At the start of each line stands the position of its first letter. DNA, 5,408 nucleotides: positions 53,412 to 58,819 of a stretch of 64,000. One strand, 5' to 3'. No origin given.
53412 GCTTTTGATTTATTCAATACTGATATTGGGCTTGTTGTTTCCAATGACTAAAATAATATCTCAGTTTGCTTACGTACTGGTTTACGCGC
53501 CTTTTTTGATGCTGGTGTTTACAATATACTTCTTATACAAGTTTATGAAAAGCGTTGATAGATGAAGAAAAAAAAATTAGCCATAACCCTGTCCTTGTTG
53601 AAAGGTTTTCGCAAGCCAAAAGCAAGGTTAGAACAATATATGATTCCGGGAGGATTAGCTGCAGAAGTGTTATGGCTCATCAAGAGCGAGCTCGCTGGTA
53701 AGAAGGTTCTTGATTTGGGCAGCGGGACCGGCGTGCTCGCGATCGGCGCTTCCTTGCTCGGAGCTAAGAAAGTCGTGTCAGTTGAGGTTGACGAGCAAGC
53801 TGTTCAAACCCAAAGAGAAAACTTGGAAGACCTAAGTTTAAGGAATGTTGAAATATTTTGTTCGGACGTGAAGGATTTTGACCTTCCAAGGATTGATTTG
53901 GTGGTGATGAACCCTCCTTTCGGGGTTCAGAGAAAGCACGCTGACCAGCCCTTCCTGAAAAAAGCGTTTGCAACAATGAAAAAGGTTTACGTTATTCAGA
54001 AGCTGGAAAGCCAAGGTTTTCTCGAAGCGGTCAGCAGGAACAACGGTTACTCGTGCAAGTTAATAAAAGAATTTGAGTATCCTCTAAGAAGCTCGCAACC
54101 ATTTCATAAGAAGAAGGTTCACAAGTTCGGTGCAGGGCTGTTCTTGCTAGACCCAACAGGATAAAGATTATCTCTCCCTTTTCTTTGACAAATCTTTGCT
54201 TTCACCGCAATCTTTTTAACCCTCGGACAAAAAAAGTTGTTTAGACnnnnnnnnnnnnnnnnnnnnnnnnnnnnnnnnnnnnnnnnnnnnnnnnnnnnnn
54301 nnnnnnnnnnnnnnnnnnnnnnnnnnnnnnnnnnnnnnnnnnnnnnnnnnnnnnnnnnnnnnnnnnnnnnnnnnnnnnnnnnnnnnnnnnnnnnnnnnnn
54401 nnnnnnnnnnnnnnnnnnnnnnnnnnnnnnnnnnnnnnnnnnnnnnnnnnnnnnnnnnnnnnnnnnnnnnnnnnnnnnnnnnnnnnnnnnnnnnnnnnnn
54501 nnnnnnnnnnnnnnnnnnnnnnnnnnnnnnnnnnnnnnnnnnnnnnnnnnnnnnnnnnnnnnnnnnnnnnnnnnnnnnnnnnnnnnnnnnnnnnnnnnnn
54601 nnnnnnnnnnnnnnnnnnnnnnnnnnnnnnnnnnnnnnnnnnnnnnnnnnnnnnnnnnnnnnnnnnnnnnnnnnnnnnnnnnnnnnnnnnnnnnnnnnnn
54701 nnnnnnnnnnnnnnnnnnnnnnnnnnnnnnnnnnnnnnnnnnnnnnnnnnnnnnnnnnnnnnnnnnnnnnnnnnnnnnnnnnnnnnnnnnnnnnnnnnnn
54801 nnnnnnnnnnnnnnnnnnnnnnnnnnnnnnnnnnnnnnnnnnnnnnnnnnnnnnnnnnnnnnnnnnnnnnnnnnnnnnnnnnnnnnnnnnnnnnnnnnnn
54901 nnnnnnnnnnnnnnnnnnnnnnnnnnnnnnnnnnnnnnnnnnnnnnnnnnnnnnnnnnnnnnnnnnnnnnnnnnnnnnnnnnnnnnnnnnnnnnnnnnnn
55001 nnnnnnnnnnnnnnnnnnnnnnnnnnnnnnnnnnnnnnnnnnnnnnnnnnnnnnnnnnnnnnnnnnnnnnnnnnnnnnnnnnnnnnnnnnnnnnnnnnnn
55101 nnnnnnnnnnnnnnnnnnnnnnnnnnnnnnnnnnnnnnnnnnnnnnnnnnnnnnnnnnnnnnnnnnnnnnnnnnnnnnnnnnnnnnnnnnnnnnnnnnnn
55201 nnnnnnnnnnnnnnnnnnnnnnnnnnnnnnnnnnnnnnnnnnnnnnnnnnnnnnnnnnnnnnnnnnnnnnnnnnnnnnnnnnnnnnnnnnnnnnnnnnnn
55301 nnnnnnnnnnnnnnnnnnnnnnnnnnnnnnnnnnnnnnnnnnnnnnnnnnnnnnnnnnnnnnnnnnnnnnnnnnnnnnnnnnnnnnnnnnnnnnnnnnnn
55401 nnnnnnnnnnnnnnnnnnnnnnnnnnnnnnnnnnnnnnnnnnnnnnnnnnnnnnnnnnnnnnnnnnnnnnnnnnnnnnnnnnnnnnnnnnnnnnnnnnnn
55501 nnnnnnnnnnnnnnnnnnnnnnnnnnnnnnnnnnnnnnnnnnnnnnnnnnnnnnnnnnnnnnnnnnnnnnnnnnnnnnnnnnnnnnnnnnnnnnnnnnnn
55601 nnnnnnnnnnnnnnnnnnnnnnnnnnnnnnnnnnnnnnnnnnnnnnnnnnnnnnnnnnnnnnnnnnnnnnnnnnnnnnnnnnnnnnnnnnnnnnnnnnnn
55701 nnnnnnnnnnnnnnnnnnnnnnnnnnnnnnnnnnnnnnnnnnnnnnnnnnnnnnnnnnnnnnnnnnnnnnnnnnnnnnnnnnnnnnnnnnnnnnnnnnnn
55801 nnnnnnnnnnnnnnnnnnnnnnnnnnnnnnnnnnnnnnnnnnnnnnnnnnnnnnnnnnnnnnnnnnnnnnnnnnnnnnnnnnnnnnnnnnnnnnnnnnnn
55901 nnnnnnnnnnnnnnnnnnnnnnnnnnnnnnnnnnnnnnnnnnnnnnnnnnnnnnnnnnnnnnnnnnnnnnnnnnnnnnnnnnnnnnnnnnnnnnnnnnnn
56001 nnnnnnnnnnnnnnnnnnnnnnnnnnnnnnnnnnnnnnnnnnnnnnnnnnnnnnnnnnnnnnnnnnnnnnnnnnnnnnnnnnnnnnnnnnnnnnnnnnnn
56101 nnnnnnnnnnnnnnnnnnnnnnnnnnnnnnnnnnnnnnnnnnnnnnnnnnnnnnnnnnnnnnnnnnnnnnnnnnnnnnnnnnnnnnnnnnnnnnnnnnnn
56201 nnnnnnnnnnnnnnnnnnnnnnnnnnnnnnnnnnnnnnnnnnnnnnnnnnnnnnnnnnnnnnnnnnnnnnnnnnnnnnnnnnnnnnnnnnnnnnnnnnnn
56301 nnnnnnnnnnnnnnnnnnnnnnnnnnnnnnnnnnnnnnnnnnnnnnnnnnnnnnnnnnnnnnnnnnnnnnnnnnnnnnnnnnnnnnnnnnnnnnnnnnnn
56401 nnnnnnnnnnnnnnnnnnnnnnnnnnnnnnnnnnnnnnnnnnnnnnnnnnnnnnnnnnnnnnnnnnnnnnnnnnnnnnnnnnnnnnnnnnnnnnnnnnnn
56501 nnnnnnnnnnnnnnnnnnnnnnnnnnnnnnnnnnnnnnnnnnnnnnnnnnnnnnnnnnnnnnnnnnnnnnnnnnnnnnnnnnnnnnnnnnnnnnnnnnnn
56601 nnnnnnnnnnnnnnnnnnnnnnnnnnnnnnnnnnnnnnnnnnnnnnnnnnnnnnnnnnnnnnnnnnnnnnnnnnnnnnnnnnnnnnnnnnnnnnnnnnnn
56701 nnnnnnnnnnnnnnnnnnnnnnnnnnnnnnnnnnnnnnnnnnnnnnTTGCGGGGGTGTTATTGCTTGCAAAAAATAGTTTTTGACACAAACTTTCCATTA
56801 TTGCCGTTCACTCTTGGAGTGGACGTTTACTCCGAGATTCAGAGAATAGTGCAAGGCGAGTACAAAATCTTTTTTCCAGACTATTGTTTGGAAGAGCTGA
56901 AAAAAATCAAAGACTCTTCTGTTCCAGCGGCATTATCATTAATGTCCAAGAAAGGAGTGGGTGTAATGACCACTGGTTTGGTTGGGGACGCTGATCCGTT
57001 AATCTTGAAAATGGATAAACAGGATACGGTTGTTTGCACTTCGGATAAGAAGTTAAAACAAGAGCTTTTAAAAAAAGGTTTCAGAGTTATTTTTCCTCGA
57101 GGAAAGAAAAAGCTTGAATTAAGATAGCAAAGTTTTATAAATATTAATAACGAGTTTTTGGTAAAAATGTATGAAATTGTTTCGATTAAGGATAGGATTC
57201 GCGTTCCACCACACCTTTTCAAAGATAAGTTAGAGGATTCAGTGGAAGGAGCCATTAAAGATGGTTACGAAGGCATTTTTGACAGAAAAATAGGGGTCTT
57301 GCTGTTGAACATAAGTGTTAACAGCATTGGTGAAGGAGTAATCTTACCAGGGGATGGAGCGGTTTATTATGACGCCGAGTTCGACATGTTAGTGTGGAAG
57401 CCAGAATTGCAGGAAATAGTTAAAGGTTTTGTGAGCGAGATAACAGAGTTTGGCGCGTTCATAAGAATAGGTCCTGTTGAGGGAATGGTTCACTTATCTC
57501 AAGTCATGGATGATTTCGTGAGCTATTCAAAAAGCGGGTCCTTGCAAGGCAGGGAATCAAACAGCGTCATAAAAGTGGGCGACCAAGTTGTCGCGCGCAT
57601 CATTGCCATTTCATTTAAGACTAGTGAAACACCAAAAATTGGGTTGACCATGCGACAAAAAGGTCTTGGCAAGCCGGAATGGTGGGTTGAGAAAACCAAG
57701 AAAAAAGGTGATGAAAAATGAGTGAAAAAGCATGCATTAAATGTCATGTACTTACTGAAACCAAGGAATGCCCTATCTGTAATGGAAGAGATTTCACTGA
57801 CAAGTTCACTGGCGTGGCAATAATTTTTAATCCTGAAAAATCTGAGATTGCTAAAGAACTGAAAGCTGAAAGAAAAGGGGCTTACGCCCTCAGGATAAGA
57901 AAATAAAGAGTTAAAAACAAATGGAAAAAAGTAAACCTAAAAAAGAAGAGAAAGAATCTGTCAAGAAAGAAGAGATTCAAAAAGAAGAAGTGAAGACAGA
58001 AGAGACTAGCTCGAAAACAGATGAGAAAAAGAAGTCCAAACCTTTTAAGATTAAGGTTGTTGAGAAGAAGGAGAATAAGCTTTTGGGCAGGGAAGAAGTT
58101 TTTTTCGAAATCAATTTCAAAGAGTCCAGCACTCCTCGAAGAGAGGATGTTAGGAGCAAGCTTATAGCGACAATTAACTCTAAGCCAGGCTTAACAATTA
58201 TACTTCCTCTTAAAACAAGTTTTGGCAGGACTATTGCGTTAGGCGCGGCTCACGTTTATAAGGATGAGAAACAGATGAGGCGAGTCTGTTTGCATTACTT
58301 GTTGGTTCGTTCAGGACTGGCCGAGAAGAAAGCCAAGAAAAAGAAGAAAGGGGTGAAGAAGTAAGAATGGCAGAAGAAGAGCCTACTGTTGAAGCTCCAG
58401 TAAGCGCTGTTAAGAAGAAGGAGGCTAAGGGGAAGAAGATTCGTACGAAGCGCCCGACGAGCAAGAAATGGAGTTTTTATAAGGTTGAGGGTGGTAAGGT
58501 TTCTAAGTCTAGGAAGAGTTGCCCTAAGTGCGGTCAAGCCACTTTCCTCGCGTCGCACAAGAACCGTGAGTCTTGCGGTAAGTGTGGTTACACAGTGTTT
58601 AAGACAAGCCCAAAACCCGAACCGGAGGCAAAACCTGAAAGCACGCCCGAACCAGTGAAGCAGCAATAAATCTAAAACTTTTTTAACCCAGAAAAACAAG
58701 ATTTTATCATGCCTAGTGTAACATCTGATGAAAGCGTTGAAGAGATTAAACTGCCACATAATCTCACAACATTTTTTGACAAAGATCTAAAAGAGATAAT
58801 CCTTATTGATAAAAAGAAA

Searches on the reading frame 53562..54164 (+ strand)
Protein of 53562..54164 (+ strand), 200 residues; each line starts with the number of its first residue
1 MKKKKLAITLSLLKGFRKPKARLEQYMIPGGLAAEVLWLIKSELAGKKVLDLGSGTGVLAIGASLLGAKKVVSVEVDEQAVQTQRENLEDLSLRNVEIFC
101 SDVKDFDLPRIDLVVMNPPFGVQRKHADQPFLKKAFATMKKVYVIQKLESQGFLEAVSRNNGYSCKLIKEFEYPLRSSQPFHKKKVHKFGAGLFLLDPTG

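Call 29: search_protein_families(library=pfam, proteins=[window:53562-54164:+], max_evalue=0.01)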
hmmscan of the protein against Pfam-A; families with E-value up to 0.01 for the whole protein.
window:53562-54164:+ (200 aa): 20 families
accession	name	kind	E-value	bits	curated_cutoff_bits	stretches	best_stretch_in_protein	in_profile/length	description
PF05175.20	MTS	-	2.4e-16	60.3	23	1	43-139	30-130/170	Methyltransferase small domain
PF06325.19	PrmA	-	3.6e-14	53.4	22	1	38-117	154-233/296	Ribosomal protein L11 methyltransferase (PrmA)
PF03602.21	Cons_hypoth95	-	4e-11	43.3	24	1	40-135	36-139/182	Conserved hypothetical protein 95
PF13847.12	Methyltransf_31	-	5.8e-11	42.7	27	1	45-142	3-100/145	Methyltransferase domain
PF13649.12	Methyltransf_25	-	7.8e-10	39.8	27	1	49-140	1-94/97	Methyltransferase domain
PF01135.25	PCMT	-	2.1e-07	31.4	20.3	1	45-102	73-132/210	Protein-L-isoaspartate(D-aspartate) O-methyltransferase (PCMT)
PF02475.24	TRM5-TYW2_MTfase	-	1.5e-05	25.5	28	1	41-145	32-133/164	TRM5/TYW2 methyltransferase domain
PF00398.26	RrnaAD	-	2.6e-05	23.9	24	1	47-126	32-96/263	Ribosomal RNA adenine dimethylase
PF08241.18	Methyltransf_11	-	3.7e-05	24.7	21.2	1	50-117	1-67/95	Methyltransferase domain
PF01170.24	UPF0020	-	6.9e-05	23.1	22.3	1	69-129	52-142/197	RMKL-like, methyltransferase domain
PF00145.23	DNA_methylase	-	0.00013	21.9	22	1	48-119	2-70/324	C-5 cytosine-specific DNA methylase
PF08242.18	Methyltransf_12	-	0.00017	22.7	30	1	50-117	1-72/98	Methyltransferase domain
PF01209.24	Ubie_methyltran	-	0.00035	20.4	20.1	1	41-142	43-146/233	ubiE/COQ5 methyltransferase family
PF02390.23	Methyltransf_4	-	0.00071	19.5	24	1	48-171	4-130/173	Putative methyltransferase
PF01861.22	BpsA_C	-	0.00097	18.9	27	1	41-141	40-140/243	Branched-chain polyamine synthase A C-terminal domain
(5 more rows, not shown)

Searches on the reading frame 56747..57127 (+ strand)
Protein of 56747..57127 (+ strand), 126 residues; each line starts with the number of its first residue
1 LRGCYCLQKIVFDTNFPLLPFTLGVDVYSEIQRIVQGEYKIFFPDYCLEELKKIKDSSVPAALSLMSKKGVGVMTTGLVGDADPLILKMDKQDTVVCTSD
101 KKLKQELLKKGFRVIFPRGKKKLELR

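Call 29: search_protein_families(library=pfam, proteins=[window:56747-57127:+], max_evalue=0.01)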
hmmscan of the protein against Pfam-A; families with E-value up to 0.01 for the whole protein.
window:56747-57127:+ (126 aa): 3 families
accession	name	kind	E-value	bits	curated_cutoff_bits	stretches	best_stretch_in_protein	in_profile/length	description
PF18477.7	PIN_9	-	1.3e-14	54.9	26.3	1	10-120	1-116/116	PIN like domain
PF02639.20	DUF188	-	0.0011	19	24.3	1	81-120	40-79/130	Uncharacterized BCR, YaiI/YqxD family COG1671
PF16289.11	PIN_12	-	0.0071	17.2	32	0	10-62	1-56/172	PIN domain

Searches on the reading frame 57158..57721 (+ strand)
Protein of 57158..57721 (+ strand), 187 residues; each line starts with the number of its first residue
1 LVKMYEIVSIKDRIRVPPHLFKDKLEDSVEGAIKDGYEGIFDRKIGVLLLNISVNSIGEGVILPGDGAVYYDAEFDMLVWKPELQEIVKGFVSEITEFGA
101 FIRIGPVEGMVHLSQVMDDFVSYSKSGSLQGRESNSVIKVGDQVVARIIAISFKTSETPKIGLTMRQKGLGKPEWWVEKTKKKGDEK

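Call 29: search_protein_families(library=pfam, proteins=[window:57158-57721:+], max_evalue=0.01)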
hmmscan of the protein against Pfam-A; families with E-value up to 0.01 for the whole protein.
window:57158-57721:+ (187 aa): 2 families
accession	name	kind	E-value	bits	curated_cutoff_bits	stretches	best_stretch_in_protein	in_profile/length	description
PF00575.29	S1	-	6.8e-14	52.4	22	1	81-151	1-62/74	S1 RNA binding domain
PF03876.22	SHS2_Rpb7-N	-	9.7e-10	38.9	24.8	1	11-67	1-57/57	SHS2 domain found in N terminus of Rpb7p/Rpc25p/MJ0397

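Call 46: find_encoding_contigs(protein=window:57158-57721:+, flank=10000, max_places=10)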
Protein window:57158-57721:+ (187 aa): no gene with exactly this product is on record in the collection.

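Call 67: find_homologous_proteins(query=window:57158-57721:+, max_evalue=1e-20)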
Query window:57158-57721:+ (187 aa): 1722 proteins with E <= 1e-20 among 1795 candidates; the best 120 are listed.
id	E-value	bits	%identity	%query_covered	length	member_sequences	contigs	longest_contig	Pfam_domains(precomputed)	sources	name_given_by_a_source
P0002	9.2e-115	399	100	98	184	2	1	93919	PF03876.23,PF00575.30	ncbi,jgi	-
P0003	9.2e-96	337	86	94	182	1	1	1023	PF03876.23,PF00575.30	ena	-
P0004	2.3e-91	323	79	98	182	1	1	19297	PF03876.23,PF00575.30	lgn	-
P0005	7.1e-69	249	60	100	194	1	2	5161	PF03876.23,PF00575.30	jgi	-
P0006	1.3e-67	245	60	98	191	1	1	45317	PF03876.23,PF00575.30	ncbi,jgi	-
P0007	2.8e-67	244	62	93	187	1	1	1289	PF03876.23,PF00575.30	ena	-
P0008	3.6e-65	237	63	92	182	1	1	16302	PF03876.23,PF00575.30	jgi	jgi:DNA-directed RNA polymerase subunit E'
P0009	3.9e-65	237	61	96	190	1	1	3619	PF03876.23,PF00575.30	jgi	-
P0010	9.7e-64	233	60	97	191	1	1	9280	PF03876.23,PF00575.30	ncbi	-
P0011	3.5e-63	231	60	97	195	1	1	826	PF03876.23,PF00575.30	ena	-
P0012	5.6e-63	230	60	92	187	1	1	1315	PF03876.23,PF00575.30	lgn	-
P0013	7.7e-63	230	60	93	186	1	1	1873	PF03876.23,PF00575.30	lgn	-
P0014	1.2e-62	229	58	92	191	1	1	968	PF03876.23,PF00575.30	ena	-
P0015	2.5e-62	228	58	94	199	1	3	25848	PF03876.23,PF00575.30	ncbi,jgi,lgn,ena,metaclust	metaclust:\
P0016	2.5e-62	228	59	90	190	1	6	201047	PF03876.23,PF00575.30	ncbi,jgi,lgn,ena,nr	ncbi:DNA-directed RNA polymerase [archaeon CG10_big_fil_rev_8_21_14_0_10_43_11]|nr:MAG: DNA-directed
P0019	6.0e-62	227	57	98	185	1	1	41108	PF03876.23,PF00575.30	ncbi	-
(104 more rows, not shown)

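Call 68: find_encoding_contigs(protein=P0002, flank=10000, max_places=6)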
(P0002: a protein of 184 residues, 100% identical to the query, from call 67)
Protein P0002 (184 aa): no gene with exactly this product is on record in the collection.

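Call 69: find_encoding_contigs(protein=P0004, flank=10000, max_places=4)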
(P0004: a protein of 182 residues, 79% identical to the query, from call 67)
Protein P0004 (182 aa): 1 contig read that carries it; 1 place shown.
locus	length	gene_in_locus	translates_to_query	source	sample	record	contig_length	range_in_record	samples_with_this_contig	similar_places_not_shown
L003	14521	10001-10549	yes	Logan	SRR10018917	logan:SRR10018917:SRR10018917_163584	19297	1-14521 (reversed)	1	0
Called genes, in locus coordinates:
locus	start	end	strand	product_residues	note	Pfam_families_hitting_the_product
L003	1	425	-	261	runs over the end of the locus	PF00142:Fer4_NifH (faint), PF01656:CbiA, PF02374:ArsA_ATPase (faint), PF06564:CBP_BcsQ, PF10609:ParA, PF13614:AAA_31, PF13500:AAA_26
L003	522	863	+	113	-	-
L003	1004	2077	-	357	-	PF00091:Tubulin, PF12327:FtsZ_C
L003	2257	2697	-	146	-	PF01047:MarR (weak), PF13404:HTH_AsnC-type, PF13412:HTH_24, PF01037:AsnC_trans_reg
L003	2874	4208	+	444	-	PF18195:GatD_N, PF00710:Asparaginase, PF17763:Asparaginase_C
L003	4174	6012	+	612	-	PF02934:GatB_N, PF02938:GAD, PF02637:GatB_Yqey, PF09424:YqeY (weak)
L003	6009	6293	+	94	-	-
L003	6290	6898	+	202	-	PF03602:Cons_hypoth95, PF05175:MTS, PF06325:PrmA, PF13847:Methyltransf_31, PF13649:Methyltransf_25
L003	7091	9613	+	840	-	-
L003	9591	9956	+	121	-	PF18477:PIN_9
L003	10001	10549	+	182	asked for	PF03876:SHS2_Rpb7-N, PF00575:S1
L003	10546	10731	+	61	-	PF06093:Spt4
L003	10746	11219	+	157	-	PF01282:Ribosomal_S24e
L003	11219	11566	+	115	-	PF01599:Ribosomal_S27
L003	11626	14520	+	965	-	?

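Call 72: find_encoding_contigs(protein=P0006, flank=10000, max_places=2)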
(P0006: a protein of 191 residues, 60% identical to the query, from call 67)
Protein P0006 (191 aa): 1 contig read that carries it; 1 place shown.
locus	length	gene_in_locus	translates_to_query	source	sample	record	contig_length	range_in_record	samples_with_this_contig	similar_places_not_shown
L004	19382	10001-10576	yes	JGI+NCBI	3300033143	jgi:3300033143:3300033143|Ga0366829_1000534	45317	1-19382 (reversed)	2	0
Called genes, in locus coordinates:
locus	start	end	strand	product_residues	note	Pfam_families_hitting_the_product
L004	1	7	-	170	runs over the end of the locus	-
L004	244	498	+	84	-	-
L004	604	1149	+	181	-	-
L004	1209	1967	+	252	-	PF02353:CMAS (weak), PF13489:Methyltransf_23, PF13649:Methyltransf_25, PF13847:Methyltransf_31, PF08241:Methyltransf_11, PF08242:Methyltransf_12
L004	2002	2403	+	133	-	PF01230:HIT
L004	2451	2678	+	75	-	PF01037:AsnC_trans_reg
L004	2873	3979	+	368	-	-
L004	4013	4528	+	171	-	PF02778:tRNA_int_endo_N, PF01974:tRNA_int_endo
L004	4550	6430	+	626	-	PF05362:Lon_C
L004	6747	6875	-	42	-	-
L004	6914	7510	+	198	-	-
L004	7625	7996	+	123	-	PF18477:PIN_9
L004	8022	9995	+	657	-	PF03030:H_PPase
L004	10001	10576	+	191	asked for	PF03876:SHS2_Rpb7-N, PF00575:S1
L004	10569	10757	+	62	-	PF06093:Spt4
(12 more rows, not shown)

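Call 73: find_encoding_contigs(protein=P0019, flank=10000, max_places=2)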
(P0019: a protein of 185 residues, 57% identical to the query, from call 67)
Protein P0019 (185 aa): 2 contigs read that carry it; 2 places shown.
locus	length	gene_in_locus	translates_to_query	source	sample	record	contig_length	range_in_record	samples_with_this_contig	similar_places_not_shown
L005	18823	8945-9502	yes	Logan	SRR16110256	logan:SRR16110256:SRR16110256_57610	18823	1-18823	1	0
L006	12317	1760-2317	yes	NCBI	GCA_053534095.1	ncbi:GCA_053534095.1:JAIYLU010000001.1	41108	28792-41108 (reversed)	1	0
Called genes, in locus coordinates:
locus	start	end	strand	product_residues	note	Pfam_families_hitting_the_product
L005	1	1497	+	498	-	?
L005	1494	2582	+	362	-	PF04998:RNA_pol_Rpb1_5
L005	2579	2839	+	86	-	PF01248:Ribosomal_L7Ae (weak)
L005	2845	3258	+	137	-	PF07650:KH_2 (weak)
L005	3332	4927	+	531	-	-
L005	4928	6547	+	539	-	-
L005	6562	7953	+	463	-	-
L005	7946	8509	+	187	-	-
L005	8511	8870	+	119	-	PF18477:PIN_9, PF04900:Fcf1 (weak)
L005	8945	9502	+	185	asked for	PF03876:SHS2_Rpb7-N, PF00575:S1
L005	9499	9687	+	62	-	PF06093:Spt4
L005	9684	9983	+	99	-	PF01282:Ribosomal_S24e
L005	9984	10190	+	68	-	PF01599:Ribosomal_S27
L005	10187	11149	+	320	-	PF00814:TsaD, PF22521:HypF_C_2 (weak)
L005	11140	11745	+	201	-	PF00069:Pkinase, PF01163:RIO1, PF06293:Kdo (weak), PF07714:PK_Tyr_Ser-Thr (weak), PF03109:ABC1 (weak), PF01636:APH (faint)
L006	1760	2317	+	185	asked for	PF03876:SHS2_Rpb7-N, PF00575:S1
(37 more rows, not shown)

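Call 74: find_encoding_contigs(protein=P0008, flank=10000, max_places=2)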
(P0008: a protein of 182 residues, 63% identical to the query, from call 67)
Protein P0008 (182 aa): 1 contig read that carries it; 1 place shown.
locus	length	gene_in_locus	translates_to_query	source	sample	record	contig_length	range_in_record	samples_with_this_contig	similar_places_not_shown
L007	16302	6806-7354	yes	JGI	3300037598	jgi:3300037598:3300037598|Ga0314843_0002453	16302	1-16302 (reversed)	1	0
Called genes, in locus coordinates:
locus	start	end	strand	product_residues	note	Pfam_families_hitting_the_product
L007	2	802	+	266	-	?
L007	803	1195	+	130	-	PF01092:Ribosomal_S6e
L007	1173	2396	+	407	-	PF00009:GTP_EFTU, PF03144:GTP_EFTU_D2 (weak), PF09173:eIF2_C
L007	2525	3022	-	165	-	PF08123:DOT1 (faint)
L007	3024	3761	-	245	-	PF02535:Zip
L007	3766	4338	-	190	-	PF04191:PEMT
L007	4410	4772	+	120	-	PF18477:PIN_9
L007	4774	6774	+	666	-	PF03030:H_PPase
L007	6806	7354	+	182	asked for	PF03876:SHS2_Rpb7-N, PF00575:S1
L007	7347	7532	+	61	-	PF06093:Spt4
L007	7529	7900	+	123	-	PF01282:Ribosomal_S24e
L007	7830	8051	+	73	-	PF01599:Ribosomal_S27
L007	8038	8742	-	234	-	PF00535:Glycos_transf_2, PF13641:Glyco_tranf_2_3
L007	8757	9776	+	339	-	PF00814:TsaD, PF22521:HypF_C_2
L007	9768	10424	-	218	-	PF01380:SIS, PF13580:SIS_2 (weak)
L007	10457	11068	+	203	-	PF00069:Pkinase, PF06293:Kdo (weak), PF07714:PK_Tyr_Ser-Thr (weak), PF01163:RIO1, PF01636:APH (faint), PF06176:WaaY (faint)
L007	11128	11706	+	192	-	PF12773:DZR (weak), PF13240:Zn_Ribbon_1, PF13248:Zn_ribbon_3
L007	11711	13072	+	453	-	PF06068:TIP49, PF05496:RuvB_N (weak), PF03796:DnaB_C (weak), PF13191:AAA_16 (weak), PF00004:AAA, PF13401:AAA_22 (faint), PF17856:TIP49_C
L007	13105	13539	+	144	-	PF08069:Ribosomal_S13_N, PF00312:Ribosomal_S15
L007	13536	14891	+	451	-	PF01368:DHH, PF27767:Arc_Cdc45 (weak), PF21763:DHH_CID, PF02272:DHHA1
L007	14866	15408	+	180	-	PF01015:Ribosomal_S3Ae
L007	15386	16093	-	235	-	PF04055:Radical_SAM, PF08608:Wyosine_form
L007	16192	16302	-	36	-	?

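Call 77: search_protein_families(library=pfam, proteins=[L003:11626-14520:+], max_evalue=0.1)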
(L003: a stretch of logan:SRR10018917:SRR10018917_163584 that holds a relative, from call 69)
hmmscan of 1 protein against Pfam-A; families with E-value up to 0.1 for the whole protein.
L003:11626-14520:+ (965 aa): 5 families
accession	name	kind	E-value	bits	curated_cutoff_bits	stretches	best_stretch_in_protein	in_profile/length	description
PF12205.13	GIT1_C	-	0.016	15.9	25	0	858-910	34-90/110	G protein-coupled receptor kinase-interacting protein 1 C term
PF05103.18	DivIVA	-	0.026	14.9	28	1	469-541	11-80/131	DivIVA protein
PF18363.6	PI_PP_I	-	0.05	14.2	28.5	0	638-718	8-80/94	Phosphoinositide phosphatase insertion domain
PF20121.4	DUF6511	-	0.077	13.8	28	0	742-784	20-63/69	Family of unknown function (DUF6511)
PF09164.15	VitD-bind_III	-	0.09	13.2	27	0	296-320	8-32/65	Vitamin D binding protein, domain III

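Call 83: search_protein_families(library=padloc, proteins=[L003:11626-14520:+], max_evalue=0.1)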
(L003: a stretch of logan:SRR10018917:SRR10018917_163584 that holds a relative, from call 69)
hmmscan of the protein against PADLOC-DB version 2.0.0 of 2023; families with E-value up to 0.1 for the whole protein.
L003:11626-14520:+ (965 aa): 1 family
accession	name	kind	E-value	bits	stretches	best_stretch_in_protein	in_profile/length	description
PDLC04221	HEC-02B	-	0.021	12.7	0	325-378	37-84/171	-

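Call 89: list_cluster_members(proteins=[P0002, P0001])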
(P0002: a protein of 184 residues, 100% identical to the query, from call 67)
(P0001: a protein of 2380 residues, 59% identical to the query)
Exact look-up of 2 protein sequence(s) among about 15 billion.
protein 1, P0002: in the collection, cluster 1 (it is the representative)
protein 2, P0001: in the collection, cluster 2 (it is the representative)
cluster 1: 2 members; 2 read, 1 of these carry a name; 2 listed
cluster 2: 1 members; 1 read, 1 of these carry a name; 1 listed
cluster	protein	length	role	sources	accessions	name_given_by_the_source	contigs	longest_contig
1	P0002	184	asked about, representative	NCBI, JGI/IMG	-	-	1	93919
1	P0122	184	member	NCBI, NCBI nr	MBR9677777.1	MAG: DNA-directed RNA polymerase [Nanoarchaeota archaeon] | DNA-directed RNA polymerase [Nanoarchaeota archaeon]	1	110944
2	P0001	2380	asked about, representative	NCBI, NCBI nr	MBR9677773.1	MAG: hypothetical protein GOU97_00550 [Nanoarchaeota archaeon] | hypothetical protein [Nanoarchaeota archaeon]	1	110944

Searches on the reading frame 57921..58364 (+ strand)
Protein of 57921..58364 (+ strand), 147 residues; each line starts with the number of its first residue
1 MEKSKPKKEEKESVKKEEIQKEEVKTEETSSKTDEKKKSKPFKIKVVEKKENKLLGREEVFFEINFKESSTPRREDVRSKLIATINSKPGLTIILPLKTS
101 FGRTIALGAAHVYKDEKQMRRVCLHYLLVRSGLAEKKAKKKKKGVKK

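Call 29: search_protein_families(library=pfam, proteins=[window:57921-58364:+], max_evalue=0.01)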
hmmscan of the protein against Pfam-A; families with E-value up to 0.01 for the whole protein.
window:57921-58364:+ (147 aa): 1 family
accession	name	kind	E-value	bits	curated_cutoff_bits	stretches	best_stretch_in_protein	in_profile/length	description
PF01282.25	Ribosomal_S24e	-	1.4e-22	80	24.5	1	45-139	1-95/95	Ribosomal protein S24e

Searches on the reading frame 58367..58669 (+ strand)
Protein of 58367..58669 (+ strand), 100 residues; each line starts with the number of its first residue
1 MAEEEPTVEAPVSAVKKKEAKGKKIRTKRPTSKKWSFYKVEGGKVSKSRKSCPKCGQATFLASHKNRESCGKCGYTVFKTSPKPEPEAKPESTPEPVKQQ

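Call 29: search_protein_families(library=pfam, proteins=[window:58367-58669:+], max_evalue=0.01)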
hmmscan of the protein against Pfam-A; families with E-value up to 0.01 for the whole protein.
window:58367-58669:+ (100 aa): 3 families
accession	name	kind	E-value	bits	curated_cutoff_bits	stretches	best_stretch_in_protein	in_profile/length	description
PF01599.25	Ribosomal_S27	-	8.3e-20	70.8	22.3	1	36-76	3-44/44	Ribosomal protein S27a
PF08271.17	Zn_Ribbon_TF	-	0.0014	18.6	29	1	52-88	3-40/43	TFIIB zinc-binding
PF14354.12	Lar_restr_allev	-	0.0048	17.5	28.6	1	50-82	4-42/58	Restriction alleviation protein Lar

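Call 45: find_encoding_contigs(protein=window:58367-58669:+, flank=10000, max_places=10)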
Protein window:58367-58669:+ (100 aa): no gene with exactly this product is on record in the collection.
